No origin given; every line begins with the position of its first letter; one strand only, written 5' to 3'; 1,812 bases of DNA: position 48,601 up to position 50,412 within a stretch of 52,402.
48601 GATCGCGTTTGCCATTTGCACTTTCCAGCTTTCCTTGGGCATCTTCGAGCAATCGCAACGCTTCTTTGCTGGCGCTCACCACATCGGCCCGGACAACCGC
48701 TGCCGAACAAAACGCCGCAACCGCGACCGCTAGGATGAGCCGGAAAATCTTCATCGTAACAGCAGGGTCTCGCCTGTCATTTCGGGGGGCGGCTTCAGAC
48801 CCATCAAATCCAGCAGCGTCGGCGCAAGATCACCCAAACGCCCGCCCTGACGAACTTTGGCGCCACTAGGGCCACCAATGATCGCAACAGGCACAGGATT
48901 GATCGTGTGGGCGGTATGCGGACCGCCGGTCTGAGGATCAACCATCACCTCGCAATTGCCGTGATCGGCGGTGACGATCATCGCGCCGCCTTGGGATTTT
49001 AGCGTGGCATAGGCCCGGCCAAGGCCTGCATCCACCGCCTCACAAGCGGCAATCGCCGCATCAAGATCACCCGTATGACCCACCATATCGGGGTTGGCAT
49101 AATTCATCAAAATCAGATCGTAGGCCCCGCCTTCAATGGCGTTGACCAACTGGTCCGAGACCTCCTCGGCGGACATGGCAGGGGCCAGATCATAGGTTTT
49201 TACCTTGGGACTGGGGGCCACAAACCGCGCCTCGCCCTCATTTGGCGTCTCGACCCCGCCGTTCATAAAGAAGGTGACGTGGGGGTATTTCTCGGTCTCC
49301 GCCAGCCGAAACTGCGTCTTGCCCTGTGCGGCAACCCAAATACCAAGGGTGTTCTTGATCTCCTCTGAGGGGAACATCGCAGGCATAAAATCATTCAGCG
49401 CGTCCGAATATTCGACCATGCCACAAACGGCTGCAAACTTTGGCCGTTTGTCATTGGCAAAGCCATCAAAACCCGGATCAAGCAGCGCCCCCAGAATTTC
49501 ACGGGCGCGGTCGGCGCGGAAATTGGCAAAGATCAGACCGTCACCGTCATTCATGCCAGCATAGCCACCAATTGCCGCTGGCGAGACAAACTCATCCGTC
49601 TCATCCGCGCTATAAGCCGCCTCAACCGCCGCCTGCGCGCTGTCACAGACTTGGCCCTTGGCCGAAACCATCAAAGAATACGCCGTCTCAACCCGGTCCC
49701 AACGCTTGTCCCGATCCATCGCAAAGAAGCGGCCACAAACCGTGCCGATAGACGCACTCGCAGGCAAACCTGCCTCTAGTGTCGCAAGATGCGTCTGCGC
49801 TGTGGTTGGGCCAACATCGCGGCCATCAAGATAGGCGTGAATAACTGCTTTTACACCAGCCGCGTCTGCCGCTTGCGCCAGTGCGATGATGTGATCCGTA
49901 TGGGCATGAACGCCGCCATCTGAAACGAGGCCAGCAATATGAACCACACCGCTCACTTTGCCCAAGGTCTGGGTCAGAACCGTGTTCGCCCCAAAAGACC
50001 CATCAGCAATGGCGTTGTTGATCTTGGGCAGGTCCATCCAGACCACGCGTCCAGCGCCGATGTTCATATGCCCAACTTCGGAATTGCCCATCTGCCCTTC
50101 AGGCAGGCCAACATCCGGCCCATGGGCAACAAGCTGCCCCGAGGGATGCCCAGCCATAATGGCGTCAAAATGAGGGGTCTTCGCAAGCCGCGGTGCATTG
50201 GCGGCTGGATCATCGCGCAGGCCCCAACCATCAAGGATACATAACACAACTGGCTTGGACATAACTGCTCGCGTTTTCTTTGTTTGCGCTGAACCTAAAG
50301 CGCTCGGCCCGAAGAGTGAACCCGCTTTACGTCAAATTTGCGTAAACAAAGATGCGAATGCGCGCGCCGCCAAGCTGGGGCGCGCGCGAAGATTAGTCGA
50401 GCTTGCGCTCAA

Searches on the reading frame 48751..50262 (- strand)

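Call 9: search_protein_families(library=pfam, proteins=[window:48751-50262:-], max_evalue=0.001)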
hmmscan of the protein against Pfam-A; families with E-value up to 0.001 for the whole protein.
window:48751-50262:- (503 aa): 3 families
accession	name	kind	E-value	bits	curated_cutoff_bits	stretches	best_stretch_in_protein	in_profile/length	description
PF01676.23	Metalloenzyme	-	7.1e-76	255.5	24.3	1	3-490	1-251/252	Metalloenzyme superfamily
PF06415.18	iPGM_N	-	4.3e-66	223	27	1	81-286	1-216/217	BPG-independent PGAM N-terminus (iPGM_N)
PF01663.27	Phosphodiest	-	3.1e-05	24.2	23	1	366-436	142-221/342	Type I phosphodiesterase / nucleotide pyrophosphatase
